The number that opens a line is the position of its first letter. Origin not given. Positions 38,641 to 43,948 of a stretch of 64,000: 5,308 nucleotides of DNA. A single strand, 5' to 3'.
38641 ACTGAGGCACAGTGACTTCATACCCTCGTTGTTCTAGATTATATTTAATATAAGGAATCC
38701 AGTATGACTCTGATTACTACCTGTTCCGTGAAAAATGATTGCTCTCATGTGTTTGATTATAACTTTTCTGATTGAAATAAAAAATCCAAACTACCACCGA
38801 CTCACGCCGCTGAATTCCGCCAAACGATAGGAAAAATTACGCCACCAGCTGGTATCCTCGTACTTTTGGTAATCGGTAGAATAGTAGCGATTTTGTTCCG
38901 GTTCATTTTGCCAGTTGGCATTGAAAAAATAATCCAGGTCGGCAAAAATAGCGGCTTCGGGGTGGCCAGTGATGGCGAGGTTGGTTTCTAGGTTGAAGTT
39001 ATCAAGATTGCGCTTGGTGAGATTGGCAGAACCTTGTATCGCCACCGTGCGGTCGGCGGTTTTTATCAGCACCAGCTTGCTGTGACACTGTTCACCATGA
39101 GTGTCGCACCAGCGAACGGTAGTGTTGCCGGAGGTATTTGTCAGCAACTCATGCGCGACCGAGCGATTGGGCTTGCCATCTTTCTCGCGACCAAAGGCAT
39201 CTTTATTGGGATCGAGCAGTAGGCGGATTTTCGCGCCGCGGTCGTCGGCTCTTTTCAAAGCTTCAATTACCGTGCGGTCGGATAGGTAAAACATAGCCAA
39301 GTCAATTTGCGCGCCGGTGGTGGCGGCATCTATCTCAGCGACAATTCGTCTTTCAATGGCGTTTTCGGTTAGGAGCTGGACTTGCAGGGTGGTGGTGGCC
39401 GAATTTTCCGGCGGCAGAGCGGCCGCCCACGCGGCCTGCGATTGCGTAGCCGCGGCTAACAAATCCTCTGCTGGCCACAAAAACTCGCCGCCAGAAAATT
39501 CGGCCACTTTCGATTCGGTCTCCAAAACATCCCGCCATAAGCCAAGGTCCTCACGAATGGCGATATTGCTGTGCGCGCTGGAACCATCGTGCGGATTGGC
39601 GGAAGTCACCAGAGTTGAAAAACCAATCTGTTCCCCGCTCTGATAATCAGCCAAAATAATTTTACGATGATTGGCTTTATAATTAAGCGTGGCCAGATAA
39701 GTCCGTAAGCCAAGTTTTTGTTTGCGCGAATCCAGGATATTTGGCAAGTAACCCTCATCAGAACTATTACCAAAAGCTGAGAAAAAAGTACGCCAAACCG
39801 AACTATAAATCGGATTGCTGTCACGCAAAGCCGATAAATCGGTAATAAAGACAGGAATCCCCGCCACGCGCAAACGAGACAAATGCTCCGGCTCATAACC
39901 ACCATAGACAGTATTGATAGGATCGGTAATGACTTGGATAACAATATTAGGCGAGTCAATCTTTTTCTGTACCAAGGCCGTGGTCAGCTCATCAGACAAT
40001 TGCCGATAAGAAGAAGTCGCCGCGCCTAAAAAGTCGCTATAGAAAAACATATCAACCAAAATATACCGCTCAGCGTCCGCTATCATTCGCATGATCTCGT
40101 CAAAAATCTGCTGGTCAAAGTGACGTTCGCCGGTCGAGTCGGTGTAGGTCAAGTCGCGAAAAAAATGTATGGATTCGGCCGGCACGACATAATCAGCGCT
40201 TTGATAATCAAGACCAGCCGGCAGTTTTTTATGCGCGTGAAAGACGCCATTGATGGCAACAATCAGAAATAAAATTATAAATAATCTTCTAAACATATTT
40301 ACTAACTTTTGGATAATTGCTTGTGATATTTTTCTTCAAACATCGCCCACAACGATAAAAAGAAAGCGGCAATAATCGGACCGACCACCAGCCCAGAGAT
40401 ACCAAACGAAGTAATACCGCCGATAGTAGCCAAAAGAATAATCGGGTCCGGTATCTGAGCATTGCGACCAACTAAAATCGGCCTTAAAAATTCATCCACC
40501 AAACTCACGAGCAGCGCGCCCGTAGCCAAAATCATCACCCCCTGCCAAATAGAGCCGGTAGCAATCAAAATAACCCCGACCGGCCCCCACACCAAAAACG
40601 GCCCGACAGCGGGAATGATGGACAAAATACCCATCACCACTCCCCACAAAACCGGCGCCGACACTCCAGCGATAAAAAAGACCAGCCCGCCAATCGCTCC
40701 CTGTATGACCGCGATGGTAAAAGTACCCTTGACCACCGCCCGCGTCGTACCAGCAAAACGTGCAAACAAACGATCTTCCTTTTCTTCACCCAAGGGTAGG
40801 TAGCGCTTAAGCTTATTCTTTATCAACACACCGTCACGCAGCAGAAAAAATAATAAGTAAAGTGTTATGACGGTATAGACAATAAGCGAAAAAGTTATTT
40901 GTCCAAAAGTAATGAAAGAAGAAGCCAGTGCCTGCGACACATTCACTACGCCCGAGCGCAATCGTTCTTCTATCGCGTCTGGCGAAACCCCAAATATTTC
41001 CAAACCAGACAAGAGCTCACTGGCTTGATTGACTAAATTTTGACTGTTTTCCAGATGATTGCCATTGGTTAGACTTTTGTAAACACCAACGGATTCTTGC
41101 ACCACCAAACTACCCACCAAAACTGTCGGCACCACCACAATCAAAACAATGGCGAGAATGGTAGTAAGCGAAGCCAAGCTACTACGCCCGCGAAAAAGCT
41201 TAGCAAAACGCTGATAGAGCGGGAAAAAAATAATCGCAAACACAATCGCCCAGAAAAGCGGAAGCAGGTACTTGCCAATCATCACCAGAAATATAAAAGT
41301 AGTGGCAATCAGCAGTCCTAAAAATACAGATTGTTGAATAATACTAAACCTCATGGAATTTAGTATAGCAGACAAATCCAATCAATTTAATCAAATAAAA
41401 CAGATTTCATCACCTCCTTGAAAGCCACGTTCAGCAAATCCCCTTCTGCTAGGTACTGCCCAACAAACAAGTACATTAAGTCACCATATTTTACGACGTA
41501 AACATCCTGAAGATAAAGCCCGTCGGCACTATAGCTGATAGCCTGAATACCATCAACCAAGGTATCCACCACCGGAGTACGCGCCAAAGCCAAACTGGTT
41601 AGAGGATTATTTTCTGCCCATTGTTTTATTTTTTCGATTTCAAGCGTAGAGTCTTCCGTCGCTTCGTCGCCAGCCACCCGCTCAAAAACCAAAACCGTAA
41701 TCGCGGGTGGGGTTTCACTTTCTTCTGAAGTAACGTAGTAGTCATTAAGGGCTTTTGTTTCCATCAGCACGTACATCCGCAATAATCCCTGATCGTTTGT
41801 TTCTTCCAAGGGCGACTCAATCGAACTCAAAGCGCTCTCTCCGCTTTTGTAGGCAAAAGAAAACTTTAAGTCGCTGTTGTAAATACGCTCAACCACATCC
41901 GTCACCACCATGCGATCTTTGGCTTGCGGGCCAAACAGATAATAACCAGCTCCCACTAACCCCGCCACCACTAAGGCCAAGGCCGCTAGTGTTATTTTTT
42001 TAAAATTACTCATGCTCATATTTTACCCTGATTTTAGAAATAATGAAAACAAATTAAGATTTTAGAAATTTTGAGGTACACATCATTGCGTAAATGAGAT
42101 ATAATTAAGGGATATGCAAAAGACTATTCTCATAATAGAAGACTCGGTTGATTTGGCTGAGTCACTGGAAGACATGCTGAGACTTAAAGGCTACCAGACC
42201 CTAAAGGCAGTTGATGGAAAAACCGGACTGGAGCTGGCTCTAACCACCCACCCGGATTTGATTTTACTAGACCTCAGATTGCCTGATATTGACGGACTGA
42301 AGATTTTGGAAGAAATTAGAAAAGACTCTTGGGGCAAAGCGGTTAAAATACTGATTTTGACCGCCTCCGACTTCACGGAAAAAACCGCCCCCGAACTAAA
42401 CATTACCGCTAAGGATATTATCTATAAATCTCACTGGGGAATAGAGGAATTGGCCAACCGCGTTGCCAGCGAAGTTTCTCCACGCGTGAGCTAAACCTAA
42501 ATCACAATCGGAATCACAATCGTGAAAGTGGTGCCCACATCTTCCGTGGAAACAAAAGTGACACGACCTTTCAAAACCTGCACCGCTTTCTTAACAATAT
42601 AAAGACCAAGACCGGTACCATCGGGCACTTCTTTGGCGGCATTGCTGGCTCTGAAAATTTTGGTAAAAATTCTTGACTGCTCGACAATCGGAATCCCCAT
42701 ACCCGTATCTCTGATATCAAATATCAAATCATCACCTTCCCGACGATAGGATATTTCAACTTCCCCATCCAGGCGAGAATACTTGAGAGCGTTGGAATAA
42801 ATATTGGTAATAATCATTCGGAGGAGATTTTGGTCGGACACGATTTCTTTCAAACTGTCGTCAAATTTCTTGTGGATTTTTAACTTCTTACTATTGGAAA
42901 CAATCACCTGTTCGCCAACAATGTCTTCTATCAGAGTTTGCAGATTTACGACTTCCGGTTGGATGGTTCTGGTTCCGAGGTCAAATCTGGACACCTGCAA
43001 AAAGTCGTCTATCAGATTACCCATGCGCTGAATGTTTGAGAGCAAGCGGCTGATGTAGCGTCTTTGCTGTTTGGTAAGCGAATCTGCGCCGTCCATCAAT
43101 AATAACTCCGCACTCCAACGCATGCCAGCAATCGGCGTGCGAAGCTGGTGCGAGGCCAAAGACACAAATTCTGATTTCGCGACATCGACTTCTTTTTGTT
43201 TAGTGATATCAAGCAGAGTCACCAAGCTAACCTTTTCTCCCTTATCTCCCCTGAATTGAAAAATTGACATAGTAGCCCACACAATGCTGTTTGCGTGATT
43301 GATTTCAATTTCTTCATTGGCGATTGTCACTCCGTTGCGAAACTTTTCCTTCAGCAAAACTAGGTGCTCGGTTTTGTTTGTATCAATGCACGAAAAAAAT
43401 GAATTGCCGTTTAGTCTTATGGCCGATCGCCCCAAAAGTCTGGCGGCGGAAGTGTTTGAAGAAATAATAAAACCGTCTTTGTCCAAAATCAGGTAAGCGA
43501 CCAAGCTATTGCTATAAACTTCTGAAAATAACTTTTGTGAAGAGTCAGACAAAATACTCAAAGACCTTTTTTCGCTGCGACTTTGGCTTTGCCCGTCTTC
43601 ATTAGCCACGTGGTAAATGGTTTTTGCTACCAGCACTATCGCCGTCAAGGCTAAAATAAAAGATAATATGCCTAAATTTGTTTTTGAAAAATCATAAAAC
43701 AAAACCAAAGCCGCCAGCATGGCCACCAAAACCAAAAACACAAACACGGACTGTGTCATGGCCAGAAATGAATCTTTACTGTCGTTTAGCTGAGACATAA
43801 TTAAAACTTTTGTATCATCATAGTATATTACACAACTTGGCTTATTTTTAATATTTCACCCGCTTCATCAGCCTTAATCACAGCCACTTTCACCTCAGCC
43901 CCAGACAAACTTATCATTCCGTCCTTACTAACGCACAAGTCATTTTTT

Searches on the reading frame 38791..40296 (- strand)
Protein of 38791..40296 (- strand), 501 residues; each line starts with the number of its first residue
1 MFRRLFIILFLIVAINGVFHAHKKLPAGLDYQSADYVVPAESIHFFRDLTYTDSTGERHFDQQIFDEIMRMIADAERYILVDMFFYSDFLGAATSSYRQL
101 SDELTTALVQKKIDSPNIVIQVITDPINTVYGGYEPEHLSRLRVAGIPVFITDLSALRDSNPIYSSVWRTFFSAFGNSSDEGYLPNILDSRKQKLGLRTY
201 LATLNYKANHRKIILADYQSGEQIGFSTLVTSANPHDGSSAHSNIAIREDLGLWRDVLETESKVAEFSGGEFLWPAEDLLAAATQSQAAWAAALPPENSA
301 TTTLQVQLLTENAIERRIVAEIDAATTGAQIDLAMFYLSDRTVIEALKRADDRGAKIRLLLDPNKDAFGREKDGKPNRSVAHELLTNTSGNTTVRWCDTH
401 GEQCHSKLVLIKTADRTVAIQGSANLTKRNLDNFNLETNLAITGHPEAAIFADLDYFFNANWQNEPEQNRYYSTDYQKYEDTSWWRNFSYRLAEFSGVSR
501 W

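Call 79: search_protein_families(library=pfam, proteins=[window:38791-40296:-], max_evalue=0.001)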
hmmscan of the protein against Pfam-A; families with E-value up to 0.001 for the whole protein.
window:38791-40296:- (501 aa): 2 families
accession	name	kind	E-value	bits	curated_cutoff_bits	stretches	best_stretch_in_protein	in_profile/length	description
PF13091.12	PLDc_2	-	3.2e-26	92.2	27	1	319-456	2-126/132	PLD-like domain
PF13090.12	PP_kinase_C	-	0.0003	20.8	25.8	0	312-360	10-60/172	Polyphosphate kinase C-terminal domain 2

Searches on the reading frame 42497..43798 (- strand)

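Call 79: search_protein_families(library=pfam, proteins=[window:42497-43798:-], max_evalue=0.001)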
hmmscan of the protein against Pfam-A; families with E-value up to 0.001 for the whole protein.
window:42497-43798:- (433 aa): 5 families
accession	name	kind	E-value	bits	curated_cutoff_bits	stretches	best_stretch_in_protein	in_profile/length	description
PF02518.31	HATPase_c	-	1.4e-23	83.9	26.4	1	322-431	2-109/111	Histidine kinase-, DNA gyrase B-, and HSP90-like ATPase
PF00512.31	HisKA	-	3.9e-17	62.5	26.9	1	207-274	1-65/66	His Kinase A (phospho-acceptor) domain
PF13426.13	PAS_9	-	6.6e-10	39.6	27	1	100-200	2-103/103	PAS domain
PF00989.32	PAS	-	0.00032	21.1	22.6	1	91-198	3-113/113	PAS fold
PF08448.16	PAS_4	-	0.0007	20.2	23.1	0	100-202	6-109/110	PAS fold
